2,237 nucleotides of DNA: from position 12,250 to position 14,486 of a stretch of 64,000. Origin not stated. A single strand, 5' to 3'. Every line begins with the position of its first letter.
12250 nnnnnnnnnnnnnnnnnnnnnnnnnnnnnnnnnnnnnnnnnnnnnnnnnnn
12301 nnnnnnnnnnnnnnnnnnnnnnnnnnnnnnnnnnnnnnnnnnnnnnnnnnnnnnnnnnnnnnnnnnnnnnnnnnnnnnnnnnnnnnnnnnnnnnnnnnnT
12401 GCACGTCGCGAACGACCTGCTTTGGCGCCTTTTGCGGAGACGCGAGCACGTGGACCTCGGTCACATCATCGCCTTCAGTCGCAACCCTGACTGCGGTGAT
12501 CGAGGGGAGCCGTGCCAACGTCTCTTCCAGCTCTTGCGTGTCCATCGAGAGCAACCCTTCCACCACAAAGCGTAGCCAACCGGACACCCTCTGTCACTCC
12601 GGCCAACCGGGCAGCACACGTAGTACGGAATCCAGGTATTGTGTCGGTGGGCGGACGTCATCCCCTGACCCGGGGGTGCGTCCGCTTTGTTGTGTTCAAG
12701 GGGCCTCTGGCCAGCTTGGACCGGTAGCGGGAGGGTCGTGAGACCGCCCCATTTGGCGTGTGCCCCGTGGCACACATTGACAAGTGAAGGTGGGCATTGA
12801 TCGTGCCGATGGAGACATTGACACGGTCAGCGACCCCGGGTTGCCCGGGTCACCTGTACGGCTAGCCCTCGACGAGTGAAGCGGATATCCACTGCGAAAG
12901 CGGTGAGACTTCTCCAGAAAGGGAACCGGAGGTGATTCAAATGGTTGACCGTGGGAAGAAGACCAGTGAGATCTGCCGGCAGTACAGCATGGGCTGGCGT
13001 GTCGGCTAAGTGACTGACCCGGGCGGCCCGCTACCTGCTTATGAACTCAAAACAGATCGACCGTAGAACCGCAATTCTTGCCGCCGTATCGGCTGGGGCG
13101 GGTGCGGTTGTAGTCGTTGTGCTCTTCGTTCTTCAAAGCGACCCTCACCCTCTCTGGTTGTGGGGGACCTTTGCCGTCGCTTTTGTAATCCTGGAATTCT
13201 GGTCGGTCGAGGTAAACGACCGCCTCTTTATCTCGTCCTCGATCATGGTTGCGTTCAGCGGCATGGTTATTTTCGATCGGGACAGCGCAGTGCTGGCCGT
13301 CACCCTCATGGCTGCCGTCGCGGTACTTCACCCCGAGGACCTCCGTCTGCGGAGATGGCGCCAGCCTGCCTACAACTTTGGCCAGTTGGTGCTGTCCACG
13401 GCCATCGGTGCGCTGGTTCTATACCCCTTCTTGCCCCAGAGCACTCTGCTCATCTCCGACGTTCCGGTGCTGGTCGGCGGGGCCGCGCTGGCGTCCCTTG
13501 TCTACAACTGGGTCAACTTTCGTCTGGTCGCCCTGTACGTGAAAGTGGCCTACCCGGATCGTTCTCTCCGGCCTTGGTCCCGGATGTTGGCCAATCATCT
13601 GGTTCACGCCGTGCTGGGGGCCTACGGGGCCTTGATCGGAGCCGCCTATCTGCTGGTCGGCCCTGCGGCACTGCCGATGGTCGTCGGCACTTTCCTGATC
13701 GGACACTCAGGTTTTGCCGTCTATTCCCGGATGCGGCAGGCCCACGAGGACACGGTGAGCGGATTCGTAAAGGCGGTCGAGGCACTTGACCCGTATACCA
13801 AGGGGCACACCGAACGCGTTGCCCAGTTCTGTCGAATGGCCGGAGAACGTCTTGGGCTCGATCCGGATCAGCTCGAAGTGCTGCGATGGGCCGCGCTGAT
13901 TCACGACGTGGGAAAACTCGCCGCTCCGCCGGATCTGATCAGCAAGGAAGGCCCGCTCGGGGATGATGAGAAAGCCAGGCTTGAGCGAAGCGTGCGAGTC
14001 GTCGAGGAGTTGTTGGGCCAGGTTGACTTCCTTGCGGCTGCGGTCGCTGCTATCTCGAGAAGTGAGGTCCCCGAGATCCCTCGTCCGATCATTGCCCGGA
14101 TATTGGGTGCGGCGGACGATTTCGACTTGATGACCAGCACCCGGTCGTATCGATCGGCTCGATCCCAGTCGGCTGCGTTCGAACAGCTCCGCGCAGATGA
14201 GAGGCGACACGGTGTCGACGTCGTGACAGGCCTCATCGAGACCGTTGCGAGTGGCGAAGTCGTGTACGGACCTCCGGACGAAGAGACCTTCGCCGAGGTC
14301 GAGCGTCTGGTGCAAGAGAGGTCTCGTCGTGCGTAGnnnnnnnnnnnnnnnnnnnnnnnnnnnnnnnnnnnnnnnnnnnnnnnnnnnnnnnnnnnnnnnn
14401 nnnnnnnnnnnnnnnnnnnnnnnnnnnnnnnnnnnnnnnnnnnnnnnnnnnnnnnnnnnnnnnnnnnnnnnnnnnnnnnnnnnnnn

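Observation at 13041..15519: Tandem, translationally coupled pair of paralogous 7TM membrane proteins with degenerate HD-GYP-type domains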

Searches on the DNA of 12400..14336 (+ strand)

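Call 7: search_rna_families(source=window, start=12400, end=13200, threshold=evalue, max_evalue=10, show_alignments=2)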
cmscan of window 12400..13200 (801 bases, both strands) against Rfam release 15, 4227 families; matches with E-value up to 10: 4.
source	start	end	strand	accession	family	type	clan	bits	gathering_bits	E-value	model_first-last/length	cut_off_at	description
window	12660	12808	+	RF02184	ST7-OT3_2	Gene; lncRNA;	-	15.9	100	3.7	1-138/138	no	ST7 overlapping transcript 3 conserved region 2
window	13025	13087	+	RF03032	narK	Cis-reg;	-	14.6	43.2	4.8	1-72/72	no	narK RNA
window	12662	12676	-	RF03050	RAGATH-25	Gene; sRNA;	-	13.1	49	3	35-49/50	no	RAGATH-25 RNA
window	12455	12476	-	RF01121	sR38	Gene; snRNA; snoRNA; CD-box;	-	11.9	50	4.7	1-59/59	no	Small nucleolar RNA sR38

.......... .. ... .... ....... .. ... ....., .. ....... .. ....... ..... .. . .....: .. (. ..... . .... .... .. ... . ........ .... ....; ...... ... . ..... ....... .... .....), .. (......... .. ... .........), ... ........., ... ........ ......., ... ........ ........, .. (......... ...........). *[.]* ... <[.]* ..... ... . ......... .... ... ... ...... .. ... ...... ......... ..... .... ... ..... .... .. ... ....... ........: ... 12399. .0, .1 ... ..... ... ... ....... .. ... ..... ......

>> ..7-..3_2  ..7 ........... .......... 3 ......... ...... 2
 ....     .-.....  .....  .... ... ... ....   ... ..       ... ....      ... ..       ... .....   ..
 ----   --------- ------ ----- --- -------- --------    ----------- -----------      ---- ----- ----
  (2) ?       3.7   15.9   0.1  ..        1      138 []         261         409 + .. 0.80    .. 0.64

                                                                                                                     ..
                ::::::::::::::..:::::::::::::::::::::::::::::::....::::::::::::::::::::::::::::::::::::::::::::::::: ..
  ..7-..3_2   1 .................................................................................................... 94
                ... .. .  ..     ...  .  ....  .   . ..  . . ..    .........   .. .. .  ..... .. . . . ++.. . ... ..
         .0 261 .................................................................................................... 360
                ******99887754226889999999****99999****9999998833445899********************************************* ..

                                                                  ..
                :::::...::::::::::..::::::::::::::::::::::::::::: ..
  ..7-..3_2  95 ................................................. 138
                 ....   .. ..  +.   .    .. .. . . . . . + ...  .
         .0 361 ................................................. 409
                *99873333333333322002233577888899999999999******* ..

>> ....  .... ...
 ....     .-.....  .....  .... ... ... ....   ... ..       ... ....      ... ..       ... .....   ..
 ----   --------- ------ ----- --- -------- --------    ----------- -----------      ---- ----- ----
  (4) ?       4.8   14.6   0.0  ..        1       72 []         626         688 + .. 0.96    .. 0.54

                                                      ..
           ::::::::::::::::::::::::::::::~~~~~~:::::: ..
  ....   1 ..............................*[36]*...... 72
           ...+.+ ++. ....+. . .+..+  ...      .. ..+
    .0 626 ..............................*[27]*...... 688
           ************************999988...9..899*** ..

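Call 80: search_rna_families(sources=[L001, L002, L004, L005, L009, L012, L013, L014, L022, L030, L034, L039, L050, L059], threshold=gathering)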
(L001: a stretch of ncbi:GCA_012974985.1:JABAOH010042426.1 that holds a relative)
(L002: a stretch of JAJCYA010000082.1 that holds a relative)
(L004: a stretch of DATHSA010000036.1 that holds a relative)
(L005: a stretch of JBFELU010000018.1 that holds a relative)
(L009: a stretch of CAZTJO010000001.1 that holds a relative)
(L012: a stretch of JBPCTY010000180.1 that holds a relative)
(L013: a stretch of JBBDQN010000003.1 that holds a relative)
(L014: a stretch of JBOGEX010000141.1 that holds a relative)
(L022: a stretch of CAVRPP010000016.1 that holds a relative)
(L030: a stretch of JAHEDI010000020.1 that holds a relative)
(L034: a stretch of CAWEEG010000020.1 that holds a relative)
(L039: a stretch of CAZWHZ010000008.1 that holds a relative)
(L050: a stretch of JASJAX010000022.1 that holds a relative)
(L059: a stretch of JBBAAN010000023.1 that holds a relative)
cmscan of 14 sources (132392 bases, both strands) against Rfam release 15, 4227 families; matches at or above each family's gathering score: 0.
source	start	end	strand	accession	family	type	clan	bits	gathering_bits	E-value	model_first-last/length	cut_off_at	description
